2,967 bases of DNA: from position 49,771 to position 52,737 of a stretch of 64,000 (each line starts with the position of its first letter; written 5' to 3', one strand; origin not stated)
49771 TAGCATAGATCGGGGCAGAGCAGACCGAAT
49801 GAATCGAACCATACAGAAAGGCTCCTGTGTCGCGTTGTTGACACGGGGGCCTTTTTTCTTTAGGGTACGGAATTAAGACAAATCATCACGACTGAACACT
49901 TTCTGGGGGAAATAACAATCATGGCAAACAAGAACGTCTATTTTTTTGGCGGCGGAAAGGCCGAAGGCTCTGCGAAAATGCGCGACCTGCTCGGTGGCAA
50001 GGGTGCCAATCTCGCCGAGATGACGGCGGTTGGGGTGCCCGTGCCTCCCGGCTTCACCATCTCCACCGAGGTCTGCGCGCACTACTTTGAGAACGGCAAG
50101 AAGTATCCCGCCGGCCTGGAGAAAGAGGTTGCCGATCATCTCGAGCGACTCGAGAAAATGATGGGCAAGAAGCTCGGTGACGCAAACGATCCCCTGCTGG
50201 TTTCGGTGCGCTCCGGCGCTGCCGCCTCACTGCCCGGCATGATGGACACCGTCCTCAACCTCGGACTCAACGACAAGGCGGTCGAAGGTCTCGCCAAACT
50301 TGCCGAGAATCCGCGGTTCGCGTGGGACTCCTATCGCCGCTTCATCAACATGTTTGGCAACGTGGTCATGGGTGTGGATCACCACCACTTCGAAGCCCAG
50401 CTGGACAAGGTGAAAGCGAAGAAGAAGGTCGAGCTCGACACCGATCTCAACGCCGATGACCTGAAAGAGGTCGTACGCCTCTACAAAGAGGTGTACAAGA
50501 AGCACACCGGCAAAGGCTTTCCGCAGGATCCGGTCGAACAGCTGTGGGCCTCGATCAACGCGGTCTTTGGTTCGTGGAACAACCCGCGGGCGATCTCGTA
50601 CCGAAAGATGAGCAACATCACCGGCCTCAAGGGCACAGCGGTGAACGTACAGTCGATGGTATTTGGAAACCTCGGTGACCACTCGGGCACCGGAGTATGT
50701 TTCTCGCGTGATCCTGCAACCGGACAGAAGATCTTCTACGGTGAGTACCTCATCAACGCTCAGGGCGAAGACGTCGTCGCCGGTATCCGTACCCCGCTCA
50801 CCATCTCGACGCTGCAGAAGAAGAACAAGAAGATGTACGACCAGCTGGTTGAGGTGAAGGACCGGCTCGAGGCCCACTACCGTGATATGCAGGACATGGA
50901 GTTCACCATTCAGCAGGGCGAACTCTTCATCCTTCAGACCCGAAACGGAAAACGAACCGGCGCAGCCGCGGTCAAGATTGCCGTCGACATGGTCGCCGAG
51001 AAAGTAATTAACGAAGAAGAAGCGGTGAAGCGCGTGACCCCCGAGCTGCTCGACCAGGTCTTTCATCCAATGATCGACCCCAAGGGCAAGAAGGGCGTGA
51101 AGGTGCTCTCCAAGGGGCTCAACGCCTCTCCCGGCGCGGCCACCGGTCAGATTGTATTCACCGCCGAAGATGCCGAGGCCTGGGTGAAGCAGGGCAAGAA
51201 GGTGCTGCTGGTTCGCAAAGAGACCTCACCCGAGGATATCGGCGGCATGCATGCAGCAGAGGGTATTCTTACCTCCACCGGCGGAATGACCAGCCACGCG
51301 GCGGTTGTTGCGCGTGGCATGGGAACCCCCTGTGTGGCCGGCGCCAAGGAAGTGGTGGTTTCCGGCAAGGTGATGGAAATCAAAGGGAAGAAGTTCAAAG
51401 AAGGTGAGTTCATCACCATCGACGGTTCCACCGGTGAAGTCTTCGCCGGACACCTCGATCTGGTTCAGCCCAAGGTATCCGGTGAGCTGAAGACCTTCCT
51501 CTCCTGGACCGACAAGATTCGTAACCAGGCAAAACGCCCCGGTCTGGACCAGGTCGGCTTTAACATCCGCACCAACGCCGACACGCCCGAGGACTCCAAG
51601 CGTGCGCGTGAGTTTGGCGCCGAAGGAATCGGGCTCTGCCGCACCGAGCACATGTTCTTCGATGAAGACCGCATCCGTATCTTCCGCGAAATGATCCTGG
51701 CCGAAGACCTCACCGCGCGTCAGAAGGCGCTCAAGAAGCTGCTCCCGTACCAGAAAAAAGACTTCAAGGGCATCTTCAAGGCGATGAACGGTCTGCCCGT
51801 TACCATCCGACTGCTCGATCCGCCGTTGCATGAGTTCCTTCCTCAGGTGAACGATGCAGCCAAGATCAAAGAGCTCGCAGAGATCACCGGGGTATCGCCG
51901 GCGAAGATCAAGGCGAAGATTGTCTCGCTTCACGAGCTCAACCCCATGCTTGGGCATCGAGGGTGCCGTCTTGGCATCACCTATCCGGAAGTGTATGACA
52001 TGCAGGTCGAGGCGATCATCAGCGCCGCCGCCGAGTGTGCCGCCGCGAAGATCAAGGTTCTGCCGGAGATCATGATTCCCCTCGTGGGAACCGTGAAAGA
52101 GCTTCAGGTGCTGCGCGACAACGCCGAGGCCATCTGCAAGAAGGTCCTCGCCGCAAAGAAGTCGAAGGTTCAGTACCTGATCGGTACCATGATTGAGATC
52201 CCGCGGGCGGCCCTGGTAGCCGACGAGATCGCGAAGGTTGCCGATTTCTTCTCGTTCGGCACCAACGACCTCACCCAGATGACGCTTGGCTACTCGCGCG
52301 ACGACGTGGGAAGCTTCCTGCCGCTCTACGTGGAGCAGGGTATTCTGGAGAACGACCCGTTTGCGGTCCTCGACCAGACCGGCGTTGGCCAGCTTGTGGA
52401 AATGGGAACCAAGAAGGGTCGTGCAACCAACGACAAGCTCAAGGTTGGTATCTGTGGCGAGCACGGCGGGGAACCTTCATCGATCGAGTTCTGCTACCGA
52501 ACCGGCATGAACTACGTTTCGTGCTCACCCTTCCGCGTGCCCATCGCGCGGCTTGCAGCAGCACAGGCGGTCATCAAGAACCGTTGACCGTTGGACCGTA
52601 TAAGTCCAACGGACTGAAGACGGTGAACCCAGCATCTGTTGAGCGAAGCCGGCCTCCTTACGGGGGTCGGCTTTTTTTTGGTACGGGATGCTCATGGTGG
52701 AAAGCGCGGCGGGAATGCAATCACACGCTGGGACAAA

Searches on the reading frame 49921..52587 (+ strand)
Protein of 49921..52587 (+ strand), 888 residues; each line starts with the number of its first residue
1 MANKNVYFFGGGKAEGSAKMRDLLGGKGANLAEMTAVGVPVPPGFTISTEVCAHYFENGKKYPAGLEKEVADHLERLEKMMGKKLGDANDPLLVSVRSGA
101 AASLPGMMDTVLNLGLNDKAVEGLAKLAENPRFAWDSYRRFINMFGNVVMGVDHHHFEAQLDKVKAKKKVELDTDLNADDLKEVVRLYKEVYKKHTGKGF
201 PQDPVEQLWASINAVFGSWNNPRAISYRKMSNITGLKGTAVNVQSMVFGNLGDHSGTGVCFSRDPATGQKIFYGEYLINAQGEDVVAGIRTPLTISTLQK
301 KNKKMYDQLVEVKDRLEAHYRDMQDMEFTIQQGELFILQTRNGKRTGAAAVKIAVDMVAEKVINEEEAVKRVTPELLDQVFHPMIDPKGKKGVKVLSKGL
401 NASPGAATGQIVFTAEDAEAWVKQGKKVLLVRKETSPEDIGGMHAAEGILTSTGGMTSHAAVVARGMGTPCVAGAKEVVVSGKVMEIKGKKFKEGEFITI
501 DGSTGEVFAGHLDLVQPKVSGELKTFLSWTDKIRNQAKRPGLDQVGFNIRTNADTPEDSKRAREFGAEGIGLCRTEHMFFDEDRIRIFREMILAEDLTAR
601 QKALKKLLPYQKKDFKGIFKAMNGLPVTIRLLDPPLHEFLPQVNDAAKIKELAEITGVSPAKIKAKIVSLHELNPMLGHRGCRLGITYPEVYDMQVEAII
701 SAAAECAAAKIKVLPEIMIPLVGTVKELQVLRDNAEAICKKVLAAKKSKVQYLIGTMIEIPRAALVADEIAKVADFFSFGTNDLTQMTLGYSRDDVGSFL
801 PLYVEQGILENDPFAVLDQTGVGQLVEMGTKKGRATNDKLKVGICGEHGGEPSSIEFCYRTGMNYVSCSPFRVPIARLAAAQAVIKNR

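Call 5: search_protein_families(library=pfam, proteins=[window:49921-52587:+])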
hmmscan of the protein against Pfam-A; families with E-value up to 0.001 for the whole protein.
window:49921-52587:+ (888 aa): 3 families
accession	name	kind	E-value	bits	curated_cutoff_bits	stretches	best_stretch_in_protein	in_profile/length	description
PF02896.24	PEP-utilizers_C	-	7.5e-82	275.2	22.8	1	541-883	14-291/293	PEP-utilising enzyme, PEP-binding domain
PF01326.24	PPDK_N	-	4.7e-57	194.2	27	3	66-302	77-227/328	Pyruvate phosphate dikinase, AMP/ATP-binding domain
PF00391.29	PEP-utilizers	-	3.7e-24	84.5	23.1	1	426-505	3-72/72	PEP-utilising enzyme, mobile domain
